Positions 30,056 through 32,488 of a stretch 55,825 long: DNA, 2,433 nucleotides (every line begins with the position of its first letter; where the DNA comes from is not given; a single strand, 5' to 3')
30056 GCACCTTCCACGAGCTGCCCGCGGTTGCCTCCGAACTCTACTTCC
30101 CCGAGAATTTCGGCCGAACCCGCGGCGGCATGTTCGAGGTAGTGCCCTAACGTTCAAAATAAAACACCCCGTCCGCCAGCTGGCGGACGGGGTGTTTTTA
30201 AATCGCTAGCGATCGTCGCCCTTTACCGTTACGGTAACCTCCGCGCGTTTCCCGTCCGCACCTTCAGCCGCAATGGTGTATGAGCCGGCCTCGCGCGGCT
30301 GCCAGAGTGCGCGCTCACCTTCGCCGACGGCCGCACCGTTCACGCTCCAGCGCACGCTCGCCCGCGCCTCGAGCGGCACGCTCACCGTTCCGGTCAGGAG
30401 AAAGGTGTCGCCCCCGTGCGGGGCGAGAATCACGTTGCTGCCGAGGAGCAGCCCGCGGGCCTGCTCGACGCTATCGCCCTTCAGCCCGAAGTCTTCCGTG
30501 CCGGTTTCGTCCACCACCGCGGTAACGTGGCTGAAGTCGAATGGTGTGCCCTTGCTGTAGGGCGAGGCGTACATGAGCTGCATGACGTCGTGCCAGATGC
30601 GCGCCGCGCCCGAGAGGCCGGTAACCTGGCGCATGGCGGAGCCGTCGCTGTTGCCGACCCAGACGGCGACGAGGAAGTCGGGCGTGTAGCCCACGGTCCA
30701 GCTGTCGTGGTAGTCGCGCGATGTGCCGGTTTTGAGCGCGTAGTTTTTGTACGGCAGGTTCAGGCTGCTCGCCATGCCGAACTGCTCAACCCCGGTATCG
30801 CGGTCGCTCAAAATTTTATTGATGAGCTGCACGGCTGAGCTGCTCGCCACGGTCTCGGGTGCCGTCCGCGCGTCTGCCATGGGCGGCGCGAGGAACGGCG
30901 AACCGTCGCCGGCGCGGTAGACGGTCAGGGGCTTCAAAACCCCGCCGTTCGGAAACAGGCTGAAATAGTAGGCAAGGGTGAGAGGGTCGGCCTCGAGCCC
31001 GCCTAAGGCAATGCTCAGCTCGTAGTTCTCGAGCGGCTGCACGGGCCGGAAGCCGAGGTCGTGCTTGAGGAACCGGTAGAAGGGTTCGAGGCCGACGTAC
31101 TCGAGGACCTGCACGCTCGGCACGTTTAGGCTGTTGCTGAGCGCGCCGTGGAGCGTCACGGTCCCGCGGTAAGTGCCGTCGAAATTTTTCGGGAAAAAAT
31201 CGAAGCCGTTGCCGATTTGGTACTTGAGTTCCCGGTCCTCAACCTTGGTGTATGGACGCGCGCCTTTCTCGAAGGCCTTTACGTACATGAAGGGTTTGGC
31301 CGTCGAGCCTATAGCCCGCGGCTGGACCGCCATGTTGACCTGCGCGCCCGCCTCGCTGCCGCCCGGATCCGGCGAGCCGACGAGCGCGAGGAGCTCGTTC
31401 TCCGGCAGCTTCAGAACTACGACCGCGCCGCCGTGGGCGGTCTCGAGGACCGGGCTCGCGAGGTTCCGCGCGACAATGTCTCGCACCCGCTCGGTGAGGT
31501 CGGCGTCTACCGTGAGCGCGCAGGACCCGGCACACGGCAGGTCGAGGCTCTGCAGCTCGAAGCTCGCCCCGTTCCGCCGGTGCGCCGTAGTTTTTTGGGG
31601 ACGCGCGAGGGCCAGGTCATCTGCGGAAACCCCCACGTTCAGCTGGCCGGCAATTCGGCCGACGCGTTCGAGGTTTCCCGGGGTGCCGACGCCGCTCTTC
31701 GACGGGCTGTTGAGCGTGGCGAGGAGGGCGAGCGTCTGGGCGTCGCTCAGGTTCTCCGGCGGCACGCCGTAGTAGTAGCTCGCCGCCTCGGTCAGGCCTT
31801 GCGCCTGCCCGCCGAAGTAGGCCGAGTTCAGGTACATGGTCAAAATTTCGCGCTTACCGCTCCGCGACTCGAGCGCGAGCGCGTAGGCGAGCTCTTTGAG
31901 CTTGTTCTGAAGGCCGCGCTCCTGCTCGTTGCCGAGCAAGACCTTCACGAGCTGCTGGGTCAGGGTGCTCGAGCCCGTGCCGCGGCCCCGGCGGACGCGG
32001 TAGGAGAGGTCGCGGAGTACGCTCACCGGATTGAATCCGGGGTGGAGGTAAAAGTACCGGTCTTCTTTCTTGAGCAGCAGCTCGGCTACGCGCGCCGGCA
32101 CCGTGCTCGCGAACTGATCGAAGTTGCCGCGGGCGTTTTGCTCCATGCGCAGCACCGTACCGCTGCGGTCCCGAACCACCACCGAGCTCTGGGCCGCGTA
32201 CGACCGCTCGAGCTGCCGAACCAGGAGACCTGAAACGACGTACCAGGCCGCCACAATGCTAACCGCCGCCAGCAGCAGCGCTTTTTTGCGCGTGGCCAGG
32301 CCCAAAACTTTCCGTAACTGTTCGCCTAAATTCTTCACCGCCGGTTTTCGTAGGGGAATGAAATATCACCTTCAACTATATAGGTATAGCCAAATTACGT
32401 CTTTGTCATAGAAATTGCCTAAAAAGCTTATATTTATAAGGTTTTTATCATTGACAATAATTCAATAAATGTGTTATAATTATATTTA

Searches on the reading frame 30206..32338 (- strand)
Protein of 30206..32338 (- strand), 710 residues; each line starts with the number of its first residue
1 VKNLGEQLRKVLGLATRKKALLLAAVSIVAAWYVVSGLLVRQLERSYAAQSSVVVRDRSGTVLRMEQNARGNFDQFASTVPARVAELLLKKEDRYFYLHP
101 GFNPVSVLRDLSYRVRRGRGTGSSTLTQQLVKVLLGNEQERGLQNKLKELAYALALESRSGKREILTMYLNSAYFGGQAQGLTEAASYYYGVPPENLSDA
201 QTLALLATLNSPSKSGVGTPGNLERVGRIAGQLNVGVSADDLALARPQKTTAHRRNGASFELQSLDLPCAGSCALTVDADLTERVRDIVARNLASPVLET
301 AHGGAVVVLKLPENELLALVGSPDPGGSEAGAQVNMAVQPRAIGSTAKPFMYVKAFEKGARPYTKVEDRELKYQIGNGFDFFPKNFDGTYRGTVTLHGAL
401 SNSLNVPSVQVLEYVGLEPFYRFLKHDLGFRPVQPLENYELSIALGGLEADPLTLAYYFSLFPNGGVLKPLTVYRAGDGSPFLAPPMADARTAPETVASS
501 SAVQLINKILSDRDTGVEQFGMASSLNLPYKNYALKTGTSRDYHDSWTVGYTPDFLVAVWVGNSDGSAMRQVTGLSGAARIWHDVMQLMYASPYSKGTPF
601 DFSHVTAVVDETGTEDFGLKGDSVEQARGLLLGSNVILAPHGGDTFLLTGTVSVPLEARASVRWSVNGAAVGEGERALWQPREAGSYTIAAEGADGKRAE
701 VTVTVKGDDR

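Call 11: search_protein_families(library=pfam, proteins=[window:30206-32338:-], max_evalue=0.001)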
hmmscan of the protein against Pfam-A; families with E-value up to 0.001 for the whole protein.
window:30206-32338:- (710 aa): 3 families
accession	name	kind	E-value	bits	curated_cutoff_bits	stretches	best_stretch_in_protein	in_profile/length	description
PF00912.28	Transgly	-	2.5e-38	131.7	27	1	77-215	19-157/178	Transglycosylase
PF00905.27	Transpeptidase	-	1.9e-18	67.1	22.1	1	304-586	1-298/299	Penicillin binding protein transpeptidase domain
PF06832.18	BiPBP_C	-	3.7e-06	27.2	26.8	1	637-702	14-89/90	Penicillin-Binding Protein C-terminus Family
